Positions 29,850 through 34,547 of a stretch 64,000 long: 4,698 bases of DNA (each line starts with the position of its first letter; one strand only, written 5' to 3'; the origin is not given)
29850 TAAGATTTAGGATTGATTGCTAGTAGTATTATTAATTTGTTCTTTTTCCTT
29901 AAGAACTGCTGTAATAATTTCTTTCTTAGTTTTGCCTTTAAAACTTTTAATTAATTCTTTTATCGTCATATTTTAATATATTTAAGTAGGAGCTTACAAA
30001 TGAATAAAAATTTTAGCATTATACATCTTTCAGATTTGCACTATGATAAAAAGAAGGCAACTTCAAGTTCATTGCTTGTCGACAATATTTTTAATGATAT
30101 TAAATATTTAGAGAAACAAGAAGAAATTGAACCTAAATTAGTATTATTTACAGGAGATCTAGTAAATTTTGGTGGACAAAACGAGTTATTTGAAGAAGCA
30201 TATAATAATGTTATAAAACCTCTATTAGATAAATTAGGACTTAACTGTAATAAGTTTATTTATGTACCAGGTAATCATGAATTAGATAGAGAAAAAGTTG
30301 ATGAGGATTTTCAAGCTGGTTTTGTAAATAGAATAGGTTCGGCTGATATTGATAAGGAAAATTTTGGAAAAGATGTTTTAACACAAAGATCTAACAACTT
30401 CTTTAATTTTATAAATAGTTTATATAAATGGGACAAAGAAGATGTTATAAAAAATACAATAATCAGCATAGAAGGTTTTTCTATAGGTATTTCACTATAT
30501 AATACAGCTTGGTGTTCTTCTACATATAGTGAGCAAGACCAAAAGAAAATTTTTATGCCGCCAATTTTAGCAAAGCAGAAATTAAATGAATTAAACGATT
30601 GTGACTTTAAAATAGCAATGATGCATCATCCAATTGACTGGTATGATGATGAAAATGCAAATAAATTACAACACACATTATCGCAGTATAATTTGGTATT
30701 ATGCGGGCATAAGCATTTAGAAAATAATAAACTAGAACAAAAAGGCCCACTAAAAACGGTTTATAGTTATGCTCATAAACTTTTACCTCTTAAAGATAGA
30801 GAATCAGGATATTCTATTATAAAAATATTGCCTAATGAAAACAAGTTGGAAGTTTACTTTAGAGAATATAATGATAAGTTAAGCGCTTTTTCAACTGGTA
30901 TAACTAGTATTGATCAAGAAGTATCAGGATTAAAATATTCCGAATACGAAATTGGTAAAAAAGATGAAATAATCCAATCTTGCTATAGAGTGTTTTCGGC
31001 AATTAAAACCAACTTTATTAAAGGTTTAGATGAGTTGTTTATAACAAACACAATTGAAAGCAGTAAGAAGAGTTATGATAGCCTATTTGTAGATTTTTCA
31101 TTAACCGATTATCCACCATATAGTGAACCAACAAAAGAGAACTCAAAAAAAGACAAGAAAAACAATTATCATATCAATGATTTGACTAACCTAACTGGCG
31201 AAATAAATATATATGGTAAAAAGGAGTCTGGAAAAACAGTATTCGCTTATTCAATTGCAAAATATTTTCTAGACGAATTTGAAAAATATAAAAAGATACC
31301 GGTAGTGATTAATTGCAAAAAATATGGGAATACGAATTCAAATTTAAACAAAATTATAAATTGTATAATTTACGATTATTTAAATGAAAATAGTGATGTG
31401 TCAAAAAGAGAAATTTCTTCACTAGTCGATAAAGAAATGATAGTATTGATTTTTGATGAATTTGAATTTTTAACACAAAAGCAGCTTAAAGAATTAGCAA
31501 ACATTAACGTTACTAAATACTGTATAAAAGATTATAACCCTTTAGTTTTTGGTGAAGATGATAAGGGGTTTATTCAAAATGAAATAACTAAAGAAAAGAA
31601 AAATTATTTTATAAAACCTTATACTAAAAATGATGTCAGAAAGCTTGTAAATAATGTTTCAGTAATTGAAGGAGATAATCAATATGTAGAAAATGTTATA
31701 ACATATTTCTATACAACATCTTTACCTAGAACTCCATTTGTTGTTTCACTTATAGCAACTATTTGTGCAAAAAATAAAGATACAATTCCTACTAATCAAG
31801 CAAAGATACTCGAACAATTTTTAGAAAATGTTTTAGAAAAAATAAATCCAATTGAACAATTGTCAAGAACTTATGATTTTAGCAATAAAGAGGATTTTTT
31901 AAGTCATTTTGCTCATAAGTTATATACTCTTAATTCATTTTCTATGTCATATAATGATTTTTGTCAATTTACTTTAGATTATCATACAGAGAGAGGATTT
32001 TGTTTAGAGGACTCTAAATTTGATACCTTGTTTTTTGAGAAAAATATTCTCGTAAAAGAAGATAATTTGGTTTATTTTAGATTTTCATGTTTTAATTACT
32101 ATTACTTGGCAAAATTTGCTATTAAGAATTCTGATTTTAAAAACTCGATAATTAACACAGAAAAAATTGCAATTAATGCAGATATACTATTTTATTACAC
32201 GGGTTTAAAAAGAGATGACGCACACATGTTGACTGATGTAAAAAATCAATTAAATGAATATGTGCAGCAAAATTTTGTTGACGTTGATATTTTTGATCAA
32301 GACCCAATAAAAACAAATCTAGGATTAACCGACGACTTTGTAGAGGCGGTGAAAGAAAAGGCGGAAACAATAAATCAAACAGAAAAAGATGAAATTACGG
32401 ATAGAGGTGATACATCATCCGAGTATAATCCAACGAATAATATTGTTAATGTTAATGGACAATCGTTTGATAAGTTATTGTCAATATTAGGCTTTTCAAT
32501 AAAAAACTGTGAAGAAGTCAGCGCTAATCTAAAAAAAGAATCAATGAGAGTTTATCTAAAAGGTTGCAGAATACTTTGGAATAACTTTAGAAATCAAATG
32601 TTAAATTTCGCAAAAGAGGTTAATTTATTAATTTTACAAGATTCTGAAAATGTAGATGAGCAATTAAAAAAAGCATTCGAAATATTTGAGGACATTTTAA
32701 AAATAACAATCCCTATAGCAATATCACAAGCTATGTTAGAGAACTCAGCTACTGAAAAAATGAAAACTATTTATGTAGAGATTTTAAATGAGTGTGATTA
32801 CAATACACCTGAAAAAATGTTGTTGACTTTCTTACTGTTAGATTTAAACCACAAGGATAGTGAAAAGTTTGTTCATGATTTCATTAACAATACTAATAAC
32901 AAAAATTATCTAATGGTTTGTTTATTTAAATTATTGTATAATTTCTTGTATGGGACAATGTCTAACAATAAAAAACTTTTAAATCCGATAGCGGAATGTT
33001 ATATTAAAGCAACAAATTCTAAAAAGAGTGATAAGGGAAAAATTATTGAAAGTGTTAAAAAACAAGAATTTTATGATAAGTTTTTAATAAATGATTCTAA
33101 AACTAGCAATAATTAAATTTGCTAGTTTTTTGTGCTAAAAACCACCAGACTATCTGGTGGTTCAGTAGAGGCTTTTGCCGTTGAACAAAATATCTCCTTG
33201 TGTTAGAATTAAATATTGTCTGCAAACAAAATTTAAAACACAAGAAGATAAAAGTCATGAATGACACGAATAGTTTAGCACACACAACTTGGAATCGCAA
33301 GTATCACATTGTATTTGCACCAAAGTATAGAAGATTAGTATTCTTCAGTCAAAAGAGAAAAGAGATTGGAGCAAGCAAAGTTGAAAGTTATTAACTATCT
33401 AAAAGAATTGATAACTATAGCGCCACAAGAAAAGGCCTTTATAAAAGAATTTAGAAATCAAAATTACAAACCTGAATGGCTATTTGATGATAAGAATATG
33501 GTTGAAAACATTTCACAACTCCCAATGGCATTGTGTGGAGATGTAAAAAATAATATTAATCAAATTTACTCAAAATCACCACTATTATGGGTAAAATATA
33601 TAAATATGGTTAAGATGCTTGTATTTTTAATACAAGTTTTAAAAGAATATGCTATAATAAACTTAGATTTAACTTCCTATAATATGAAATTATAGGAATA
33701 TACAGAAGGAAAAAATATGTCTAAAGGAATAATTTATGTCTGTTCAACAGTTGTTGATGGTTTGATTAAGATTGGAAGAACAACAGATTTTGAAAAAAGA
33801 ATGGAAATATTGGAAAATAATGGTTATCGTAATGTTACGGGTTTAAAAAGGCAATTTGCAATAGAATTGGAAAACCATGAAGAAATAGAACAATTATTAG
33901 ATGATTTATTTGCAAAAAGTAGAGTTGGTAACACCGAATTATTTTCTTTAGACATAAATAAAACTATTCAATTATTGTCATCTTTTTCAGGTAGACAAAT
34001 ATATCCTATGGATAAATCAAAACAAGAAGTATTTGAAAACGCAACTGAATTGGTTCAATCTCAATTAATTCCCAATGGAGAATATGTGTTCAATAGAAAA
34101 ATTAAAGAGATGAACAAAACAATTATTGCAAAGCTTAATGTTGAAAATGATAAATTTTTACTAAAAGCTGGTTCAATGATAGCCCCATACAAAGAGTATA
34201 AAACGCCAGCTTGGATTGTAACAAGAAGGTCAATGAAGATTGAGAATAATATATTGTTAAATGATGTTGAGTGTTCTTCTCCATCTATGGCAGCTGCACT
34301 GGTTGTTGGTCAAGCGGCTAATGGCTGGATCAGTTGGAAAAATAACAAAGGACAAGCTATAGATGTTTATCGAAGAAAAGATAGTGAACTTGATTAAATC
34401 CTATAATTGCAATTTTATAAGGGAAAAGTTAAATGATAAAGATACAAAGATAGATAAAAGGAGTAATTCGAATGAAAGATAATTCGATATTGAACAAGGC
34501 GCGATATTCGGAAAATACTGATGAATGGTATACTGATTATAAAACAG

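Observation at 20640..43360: ~22-kb AT-rich composite island: two related integrative elements in tandem at tRNA-Thr(GGU), bounded by nested tRNA-derived repeats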

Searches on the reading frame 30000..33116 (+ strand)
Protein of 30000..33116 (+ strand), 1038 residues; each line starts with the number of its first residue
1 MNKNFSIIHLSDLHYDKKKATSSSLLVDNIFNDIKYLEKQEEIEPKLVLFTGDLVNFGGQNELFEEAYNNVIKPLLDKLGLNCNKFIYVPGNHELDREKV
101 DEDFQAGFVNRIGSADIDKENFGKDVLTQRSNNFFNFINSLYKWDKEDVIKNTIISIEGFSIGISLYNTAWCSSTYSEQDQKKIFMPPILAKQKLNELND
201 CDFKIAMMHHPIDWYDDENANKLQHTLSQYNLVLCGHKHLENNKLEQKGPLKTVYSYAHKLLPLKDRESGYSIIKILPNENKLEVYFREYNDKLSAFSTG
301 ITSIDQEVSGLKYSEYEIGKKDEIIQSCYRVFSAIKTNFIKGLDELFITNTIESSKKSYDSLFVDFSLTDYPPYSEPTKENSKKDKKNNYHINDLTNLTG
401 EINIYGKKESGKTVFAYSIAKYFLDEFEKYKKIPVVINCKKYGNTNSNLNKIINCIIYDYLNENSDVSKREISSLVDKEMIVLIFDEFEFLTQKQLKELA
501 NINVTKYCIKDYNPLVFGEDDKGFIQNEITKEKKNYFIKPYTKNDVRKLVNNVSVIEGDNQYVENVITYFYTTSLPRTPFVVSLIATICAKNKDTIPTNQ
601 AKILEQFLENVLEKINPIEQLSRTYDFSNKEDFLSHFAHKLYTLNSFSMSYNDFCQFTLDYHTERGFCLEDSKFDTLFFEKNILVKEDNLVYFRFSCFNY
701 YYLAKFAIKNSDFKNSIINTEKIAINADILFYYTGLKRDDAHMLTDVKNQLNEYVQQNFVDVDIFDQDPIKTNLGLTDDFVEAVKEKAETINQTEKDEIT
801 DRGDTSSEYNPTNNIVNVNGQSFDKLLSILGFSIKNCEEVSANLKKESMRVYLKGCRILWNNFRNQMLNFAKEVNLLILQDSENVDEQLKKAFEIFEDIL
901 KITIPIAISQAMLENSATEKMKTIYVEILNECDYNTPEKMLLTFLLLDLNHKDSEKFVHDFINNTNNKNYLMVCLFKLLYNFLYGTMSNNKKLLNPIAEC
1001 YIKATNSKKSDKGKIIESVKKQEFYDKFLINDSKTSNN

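Call 8: search_protein_families(library=pfam, proteins=[window:30000-33116:+], max_evalue=0.01)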
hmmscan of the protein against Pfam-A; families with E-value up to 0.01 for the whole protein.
window:30000-33116:+ (1038 aa): 4 families
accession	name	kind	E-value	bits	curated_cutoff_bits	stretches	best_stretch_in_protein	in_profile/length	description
PF00149.33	Metallophos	-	1.6e-16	61.8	21.5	1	6-239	2-189/191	Calcineurin-like phosphoesterase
PF24406.1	nSTAND_NTPase4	-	1.4e-07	31.9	27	1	648-703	2-58/58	Novel STAND NTPase 4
PF12850.12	Metallophos_2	-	1.2e-05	25.8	27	0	6-98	2-61/154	Calcineurin-like phosphoesterase superfamily domain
PF00910.28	RNA_helicase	-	0.0096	16.8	21.5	0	403-466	2-64/105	RNA helicase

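Call 35: search_protein_families(library=padloc, proteins=[window:30000-33116:+], max_evalue=0.001)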
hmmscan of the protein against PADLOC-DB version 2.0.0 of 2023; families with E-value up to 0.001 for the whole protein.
window:30000-33116:+ (1038 aa): 2 families
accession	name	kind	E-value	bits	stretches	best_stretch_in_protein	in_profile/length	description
PDLC05051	PDC-S60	-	5.3e-91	304.2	1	7-1023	3-1019/1027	-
PDLC00736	Effector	-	2e-21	74.5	1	4-319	2-306/561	Endonuclease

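Call 36: search_protein_families(library=ncbifam, proteins=[window:30000-33116:+], max_evalue=0.001)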
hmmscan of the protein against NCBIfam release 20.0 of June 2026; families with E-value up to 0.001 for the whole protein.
window:30000-33116:+ (1038 aa): 2 families
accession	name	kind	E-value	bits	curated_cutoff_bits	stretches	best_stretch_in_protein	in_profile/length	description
NF053861.1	DS8_antiphage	equivalog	5.1e-53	180.1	790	1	9-984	1-976/994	anti-phage protein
NF053862.1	DS9_1_antiphage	equivalog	2.5e-12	46.4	420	1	4-141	193-336/486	anti-phage phosphoesterase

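Call 94: search_protein_families(library=phrogs, proteins=[window:30000-33116:+], max_evalue=0.001)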
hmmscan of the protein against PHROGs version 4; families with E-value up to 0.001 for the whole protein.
window:30000-33116:+ (1038 aa): 1 family
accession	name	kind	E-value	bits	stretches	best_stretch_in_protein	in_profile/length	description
phrog_100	-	DNA, RNA and nucleotide metabolism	3.5e-18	66.4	1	460-1030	398-987/989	SbcD-like subunit of palindrome specific endonuclease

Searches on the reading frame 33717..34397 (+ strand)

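Call 8: search_protein_families(library=pfam, proteins=[window:33717-34397:+], max_evalue=0.01)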
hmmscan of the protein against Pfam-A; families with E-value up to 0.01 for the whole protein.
window:33717-34397:+ (226 aa): 4 families
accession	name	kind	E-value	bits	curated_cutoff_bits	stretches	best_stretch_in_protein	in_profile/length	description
PF14267.11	DUF4357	-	1.7e-13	50.8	38.4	1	176-213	15-52/54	Domain of unknown function (DUF4357)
PF10544.15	T5orf172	-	7.2e-09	36.5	20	1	4-87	1-97/101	T5orf172 domain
PF13455.12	MUG113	-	5.9e-06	27.2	22.3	1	18-88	2-71/73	Meiotically up-regulated gene 113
PF18755.6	RAMA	-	0.00018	21.8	35.2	1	179-220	56-99/107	Restriction Enzyme Adenine Methylase Associated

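Call 35: search_protein_families(library=padloc, proteins=[window:33717-34397:+], max_evalue=0.001)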
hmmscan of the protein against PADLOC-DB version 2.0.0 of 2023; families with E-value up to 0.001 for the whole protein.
window:33717-34397:+ (226 aa): 7 families
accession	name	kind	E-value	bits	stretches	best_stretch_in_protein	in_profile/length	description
PDLC05040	PDC-S57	-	1.3e-87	291.5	1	1-221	1-227/229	-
PDLC04925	PDC-S14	-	7.5e-17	59.3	1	105-219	176-295/301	-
PDLC05041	PDC-S57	-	1.7e-13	48.7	1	2-111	4-114/212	-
PDLC04923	PDC-S14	-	1.7e-12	45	1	129-220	211-311/320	-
PDLC04924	PDC-S14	-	8.2e-09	33.5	1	84-209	150-271/280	-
PDLC04921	PDC-S14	-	7.6e-06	23.4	1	163-210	208-256/280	-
PDLC05043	PDC-S57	-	6.1e-05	20.7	1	1-220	1-215/221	-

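Call 36: search_protein_families(library=ncbifam, proteins=[window:33717-34397:+], max_evalue=0.001)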
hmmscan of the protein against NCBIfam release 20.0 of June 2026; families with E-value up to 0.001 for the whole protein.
window:33717-34397:+ (226 aa): 0 families
